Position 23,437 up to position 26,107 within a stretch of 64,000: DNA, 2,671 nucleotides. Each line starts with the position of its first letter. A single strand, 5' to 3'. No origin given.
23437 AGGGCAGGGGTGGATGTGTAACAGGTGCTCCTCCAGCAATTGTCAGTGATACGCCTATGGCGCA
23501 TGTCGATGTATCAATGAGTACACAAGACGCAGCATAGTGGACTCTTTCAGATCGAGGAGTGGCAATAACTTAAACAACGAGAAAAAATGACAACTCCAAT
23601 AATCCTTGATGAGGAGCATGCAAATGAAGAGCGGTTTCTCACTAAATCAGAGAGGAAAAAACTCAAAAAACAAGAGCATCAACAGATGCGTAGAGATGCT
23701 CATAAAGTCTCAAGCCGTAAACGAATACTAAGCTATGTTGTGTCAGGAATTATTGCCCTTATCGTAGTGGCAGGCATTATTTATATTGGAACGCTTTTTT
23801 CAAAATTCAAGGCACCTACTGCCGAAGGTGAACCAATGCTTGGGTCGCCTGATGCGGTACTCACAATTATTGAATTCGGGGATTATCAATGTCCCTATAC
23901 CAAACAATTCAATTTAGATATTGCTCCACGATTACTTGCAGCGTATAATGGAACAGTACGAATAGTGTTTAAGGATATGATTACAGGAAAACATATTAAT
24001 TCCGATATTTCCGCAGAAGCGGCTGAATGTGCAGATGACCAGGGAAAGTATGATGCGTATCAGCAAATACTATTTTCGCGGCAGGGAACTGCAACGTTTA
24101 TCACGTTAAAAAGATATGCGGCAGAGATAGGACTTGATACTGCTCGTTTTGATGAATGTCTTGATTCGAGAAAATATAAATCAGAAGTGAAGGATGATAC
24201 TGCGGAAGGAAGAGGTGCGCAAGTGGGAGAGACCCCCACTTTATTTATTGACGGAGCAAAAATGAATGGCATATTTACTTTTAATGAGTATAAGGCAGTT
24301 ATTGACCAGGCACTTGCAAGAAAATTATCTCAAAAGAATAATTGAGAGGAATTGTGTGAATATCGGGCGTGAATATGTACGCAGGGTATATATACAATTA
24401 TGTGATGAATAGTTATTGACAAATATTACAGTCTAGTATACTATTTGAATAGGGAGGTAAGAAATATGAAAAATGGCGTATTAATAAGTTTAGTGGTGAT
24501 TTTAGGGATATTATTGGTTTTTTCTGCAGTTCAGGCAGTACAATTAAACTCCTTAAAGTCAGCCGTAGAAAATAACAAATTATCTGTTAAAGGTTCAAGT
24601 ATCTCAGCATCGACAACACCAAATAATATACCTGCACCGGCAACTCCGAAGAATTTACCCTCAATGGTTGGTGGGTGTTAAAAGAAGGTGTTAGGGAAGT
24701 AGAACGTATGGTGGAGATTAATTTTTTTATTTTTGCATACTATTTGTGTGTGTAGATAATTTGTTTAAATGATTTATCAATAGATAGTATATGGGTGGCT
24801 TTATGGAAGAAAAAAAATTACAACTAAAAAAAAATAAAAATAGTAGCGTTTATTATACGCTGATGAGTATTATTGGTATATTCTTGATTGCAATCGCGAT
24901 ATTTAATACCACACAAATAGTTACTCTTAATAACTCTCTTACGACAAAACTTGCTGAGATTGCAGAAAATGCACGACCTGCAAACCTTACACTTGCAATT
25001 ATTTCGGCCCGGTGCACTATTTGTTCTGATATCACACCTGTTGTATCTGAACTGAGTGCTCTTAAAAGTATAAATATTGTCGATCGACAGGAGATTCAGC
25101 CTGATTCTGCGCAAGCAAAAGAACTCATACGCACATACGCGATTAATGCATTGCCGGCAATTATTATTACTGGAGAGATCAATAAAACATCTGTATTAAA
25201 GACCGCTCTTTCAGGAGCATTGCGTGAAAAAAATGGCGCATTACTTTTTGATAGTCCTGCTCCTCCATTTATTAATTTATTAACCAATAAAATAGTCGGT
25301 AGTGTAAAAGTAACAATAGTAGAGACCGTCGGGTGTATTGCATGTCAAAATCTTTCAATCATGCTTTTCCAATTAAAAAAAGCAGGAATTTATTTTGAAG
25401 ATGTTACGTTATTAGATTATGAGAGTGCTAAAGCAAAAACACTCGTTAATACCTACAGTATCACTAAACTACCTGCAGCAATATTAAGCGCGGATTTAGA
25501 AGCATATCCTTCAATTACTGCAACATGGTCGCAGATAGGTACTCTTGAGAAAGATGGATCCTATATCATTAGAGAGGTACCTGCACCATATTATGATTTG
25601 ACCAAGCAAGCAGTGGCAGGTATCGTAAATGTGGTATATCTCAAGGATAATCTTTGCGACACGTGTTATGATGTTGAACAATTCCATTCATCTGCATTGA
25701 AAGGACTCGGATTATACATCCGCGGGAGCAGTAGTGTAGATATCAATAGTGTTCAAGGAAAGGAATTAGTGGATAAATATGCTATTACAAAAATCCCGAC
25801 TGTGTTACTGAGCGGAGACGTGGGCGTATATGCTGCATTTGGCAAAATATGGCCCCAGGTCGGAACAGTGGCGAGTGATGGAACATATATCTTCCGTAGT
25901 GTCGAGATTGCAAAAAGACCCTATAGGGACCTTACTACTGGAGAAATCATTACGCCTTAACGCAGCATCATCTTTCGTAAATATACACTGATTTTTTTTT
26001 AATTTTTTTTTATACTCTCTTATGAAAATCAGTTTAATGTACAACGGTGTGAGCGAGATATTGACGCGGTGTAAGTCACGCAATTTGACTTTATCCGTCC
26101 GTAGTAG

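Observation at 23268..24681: Two unrelated exported proteins flanking DsbA share an LP[GS]MVGGC-COOH tail encoded by different codons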

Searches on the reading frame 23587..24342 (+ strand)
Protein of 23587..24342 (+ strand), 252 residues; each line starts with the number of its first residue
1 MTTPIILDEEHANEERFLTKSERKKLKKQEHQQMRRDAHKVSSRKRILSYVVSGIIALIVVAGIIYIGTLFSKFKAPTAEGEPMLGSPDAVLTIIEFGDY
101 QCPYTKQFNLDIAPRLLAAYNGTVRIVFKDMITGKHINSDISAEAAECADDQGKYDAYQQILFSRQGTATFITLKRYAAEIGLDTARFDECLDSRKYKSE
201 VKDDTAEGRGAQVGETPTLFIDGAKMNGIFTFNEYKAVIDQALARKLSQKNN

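Call 6: search_protein_families(library=pfam, proteins=[window:23587-24342:+], max_evalue=0.01)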
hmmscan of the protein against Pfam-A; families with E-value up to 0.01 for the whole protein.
window:23587-24342:+ (252 aa): 2 families
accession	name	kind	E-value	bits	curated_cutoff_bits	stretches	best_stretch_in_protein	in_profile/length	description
PF13462.12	Thioredoxin_4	-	6.1e-26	92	23.2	1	79-240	2-164/165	Thioredoxin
PF01323.26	DSBA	-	8.1e-12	45.7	25.6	1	157-229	108-180/191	DSBA-like thioredoxin domain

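Call 7: search_protein_families(library=ncbifam, proteins=[window:23587-24342:+], max_evalue=0.01)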
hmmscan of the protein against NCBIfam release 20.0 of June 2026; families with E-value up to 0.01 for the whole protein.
window:23587-24342:+ (252 aa): 1 family
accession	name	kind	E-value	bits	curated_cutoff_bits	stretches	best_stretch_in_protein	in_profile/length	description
NF041057.1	Rcas_1661_fam_Se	equivalog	5.5e-30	104.7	190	1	76-241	75-246/247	Rcas_1661 family thioredoxin-like (seleno)lipoprotein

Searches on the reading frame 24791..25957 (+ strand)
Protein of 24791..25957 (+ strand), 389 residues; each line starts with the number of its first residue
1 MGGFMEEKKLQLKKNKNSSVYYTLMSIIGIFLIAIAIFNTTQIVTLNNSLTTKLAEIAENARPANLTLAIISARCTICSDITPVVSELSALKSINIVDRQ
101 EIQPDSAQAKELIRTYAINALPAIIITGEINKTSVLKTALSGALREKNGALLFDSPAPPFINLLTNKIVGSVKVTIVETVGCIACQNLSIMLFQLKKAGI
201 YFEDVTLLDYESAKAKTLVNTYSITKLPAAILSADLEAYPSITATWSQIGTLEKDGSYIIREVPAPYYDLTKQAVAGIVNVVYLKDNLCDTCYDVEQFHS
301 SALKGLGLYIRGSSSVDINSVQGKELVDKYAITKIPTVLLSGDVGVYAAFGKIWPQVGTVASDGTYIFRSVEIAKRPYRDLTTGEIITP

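Call 6: search_protein_families(library=pfam, proteins=[window:24791-25957:+], max_evalue=0.01)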
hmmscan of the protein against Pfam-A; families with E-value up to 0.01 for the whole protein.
window:24791-25957:+ (389 aa): 3 families
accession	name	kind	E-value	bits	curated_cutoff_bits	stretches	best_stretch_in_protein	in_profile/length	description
PF00085.26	Thioredoxin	-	9.5e-06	26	23.5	0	72-132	27-84/103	Thioredoxin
PF13192.12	Thioredoxin_3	-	1.3e-05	25.6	24.8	0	285-344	7-59/76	Thioredoxin domain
PF13098.12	Thioredoxin_2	-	0.00027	21.7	27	0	173-232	8-81/104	Thioredoxin-like domain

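Call 7: search_protein_families(library=ncbifam, proteins=[window:24791-25957:+], max_evalue=0.01)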
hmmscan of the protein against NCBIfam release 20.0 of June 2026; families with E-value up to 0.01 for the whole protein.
window:24791-25957:+ (389 aa): 5 families
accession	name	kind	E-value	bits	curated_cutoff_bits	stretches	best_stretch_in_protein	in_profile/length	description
TIGR02187.2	PDO_seleno_TRX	equivalog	1.5e-08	34.2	185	0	63-132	18-83/209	protein disulfide oxidoreductase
TIGR01068.1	thioredoxin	equivalog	0.00019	21.6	96.8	0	74-129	25-77/101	thioredoxin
TIGR00411.1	redox_disulf_1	equivalog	0.0024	17.9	92.75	0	72-131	8-64/82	MJ0307 family thioredoxin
NF045846.1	MSC0882_dom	subfamily_domain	0.0045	16.2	60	1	9-65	37-94/244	MSC_0882 family membrane protein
NF008229.0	PRK10996.1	equivalog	0.0059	16.3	125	0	68-141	57-127/141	thioredoxin TrxC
